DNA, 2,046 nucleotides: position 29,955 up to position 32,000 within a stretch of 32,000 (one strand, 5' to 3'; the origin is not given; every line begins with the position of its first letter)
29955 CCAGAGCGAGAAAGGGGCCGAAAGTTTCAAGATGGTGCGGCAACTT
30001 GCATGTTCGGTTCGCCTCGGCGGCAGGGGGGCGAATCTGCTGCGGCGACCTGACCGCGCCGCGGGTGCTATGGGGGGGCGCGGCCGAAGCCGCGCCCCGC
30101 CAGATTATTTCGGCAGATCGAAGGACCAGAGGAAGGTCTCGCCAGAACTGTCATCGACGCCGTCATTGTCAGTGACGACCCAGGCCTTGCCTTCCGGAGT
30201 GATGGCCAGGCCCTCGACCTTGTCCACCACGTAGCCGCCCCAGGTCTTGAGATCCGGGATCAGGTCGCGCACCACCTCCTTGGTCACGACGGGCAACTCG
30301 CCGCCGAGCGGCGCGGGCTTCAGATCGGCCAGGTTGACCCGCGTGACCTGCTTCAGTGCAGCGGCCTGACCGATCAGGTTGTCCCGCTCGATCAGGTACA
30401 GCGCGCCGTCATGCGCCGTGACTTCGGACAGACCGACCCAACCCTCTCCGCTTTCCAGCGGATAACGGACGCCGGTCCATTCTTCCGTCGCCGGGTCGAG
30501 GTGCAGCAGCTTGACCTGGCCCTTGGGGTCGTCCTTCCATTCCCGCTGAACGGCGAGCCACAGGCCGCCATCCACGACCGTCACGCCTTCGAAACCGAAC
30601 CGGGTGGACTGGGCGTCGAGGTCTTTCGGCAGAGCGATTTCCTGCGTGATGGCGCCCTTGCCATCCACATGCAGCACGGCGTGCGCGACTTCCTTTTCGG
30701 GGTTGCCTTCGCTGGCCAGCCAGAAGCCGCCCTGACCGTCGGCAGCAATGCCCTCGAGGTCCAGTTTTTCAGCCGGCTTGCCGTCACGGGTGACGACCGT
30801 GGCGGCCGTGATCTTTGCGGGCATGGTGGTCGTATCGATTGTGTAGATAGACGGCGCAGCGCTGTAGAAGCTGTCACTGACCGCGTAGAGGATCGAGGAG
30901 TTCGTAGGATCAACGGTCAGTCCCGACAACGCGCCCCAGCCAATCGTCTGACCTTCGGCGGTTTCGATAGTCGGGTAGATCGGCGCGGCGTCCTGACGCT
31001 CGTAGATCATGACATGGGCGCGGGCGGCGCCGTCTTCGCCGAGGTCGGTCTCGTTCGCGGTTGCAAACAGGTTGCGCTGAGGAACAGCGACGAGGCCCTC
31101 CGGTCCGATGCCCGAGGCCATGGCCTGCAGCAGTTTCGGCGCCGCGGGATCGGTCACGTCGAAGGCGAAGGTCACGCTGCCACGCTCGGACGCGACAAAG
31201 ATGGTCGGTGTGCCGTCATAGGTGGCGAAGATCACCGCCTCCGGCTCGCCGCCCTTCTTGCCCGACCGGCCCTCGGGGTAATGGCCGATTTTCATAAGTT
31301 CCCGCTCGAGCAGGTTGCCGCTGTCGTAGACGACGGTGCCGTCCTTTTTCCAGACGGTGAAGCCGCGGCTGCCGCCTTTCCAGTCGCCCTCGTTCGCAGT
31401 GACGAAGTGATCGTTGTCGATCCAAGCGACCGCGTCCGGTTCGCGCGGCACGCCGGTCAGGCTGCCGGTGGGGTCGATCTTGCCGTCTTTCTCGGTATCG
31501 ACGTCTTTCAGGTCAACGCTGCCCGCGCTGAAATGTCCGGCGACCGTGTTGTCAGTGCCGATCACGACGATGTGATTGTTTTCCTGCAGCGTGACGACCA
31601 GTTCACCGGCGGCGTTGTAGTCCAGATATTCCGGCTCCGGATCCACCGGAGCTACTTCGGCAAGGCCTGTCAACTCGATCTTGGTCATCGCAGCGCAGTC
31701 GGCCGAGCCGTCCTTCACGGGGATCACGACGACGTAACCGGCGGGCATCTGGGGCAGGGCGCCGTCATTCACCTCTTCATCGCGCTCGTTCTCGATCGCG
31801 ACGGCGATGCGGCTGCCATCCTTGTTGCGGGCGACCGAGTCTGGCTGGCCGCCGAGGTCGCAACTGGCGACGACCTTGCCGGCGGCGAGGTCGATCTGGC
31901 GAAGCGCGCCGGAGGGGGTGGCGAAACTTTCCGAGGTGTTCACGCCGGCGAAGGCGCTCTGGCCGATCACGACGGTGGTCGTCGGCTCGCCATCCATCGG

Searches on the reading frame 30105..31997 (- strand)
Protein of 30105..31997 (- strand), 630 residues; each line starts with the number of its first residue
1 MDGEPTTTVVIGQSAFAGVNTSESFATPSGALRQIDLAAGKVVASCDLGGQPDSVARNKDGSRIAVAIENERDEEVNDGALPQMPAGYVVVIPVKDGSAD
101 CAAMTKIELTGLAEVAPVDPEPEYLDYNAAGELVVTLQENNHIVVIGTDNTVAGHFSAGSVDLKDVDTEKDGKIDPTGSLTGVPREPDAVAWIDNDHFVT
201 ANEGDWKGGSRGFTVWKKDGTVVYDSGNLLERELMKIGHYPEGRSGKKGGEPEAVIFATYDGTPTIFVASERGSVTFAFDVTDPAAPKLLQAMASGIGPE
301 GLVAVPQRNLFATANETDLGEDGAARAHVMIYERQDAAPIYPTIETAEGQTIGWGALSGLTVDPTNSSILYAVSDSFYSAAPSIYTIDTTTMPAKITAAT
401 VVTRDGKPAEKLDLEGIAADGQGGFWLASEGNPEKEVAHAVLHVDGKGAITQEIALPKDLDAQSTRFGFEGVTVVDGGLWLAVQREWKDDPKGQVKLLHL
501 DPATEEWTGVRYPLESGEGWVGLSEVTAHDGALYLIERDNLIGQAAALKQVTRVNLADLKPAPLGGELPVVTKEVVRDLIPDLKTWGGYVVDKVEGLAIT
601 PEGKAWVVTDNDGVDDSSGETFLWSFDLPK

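Call 89: search_protein_families(library=pfam, proteins=[window:30105-31997:-], max_evalue=0.001)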
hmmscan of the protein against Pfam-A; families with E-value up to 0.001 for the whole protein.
window:30105-31997:- (630 aa): 2 families
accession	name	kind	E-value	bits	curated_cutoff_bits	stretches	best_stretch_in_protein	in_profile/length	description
PF13449.12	Phytase-like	-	1.3e-59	202.8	27.6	1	353-612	2-283/284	Esterase-like activity of phytase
PF22494.2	choice_anch_I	-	3.1e-05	23.5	32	0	202-290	334-439/489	Choice-of-anchor I domain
